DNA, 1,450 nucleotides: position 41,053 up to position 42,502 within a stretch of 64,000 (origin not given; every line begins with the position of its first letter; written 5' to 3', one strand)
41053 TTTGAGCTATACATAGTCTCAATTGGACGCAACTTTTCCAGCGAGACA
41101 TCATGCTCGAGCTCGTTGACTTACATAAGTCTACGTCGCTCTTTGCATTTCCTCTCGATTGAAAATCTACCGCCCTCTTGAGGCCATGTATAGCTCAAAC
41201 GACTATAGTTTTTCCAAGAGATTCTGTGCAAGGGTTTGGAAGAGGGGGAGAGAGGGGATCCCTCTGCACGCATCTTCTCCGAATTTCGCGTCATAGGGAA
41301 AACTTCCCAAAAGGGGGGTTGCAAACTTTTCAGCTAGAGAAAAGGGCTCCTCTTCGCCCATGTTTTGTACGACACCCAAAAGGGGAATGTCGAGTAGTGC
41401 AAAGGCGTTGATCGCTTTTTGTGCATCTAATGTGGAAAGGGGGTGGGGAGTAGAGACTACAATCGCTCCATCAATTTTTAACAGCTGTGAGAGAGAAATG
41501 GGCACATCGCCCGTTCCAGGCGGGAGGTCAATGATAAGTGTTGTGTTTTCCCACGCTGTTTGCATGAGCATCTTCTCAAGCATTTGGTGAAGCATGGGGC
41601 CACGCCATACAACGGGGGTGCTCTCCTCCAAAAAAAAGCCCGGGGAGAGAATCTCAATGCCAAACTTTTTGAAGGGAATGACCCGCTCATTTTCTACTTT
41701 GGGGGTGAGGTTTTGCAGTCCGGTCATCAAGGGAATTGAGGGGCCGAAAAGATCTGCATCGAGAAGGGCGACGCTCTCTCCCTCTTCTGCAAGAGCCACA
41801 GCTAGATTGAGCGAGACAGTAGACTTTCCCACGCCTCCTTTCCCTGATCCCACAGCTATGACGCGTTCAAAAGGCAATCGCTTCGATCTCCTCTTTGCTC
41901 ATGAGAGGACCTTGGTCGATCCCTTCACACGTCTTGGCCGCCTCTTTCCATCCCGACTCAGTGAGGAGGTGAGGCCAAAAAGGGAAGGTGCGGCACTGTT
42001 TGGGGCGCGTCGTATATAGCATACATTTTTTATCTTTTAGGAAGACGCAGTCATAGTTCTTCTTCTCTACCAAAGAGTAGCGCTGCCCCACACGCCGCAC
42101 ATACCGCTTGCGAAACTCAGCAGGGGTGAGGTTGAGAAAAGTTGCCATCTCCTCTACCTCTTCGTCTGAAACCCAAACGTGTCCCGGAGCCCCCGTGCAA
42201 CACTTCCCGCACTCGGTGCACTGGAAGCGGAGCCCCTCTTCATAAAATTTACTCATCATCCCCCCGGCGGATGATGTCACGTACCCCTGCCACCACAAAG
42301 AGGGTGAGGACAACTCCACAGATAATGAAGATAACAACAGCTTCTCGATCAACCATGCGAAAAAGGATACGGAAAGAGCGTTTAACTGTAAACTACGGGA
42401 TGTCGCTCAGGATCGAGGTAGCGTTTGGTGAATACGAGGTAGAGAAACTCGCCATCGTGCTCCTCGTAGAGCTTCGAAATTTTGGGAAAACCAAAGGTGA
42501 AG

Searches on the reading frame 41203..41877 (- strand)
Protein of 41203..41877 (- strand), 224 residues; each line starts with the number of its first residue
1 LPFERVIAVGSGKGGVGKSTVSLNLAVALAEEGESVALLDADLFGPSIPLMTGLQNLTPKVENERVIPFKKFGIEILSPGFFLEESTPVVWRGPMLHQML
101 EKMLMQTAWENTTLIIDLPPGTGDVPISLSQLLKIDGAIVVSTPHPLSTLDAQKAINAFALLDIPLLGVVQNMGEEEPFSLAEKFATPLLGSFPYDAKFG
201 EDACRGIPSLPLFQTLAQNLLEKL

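Call 31: search_protein_families(library=pfam, max_evalue=0.001, proteins=[window:41203-41877:-])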
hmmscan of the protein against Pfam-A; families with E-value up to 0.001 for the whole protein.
window:41203-41877:- (224 aa): 7 families
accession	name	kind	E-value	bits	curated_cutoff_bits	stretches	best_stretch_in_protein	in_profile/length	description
PF10609.15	ParA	-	7.1e-66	222.6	27.1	1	4-174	3-175/246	NUBPL iron-transfer P-loop NTPase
PF01656.29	CbiA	-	1.6e-14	54.3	25.4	1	7-208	1-124/125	CobQ/CobB/MinD/ParA nucleotide binding domain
PF13614.12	AAA_31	-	2.2e-10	41.2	27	1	5-43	2-40/177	AAA domain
PF09140.17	MipZ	-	5.1e-08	33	20.7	1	5-43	1-39/262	ATPase MipZ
PF02374.21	ArsA_ATPase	-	7.3e-07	29.1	24.3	1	6-42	3-38/305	Anion-transporting ATPase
PF00142.24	Fer4_NifH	-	0.00011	22.3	25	1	11-42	6-37/271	4Fe-4S iron sulfur cluster binding proteins, NifH/frxC family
PF07015.17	VirC1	-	0.00045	20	24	0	6-42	3-39/231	VirC1 protein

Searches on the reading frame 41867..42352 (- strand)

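Call 31: search_protein_families(library=pfam, max_evalue=0.001, proteins=[window:41867-42352:-])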
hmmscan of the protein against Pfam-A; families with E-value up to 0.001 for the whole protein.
window:41867-42352:- (161 aa): 1 family
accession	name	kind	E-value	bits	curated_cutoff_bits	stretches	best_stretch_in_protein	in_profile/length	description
PF03692.20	CxxCxxCC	-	8.4e-14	52.5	23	1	44-142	1-84/85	Putative zinc- or iron-chelating domain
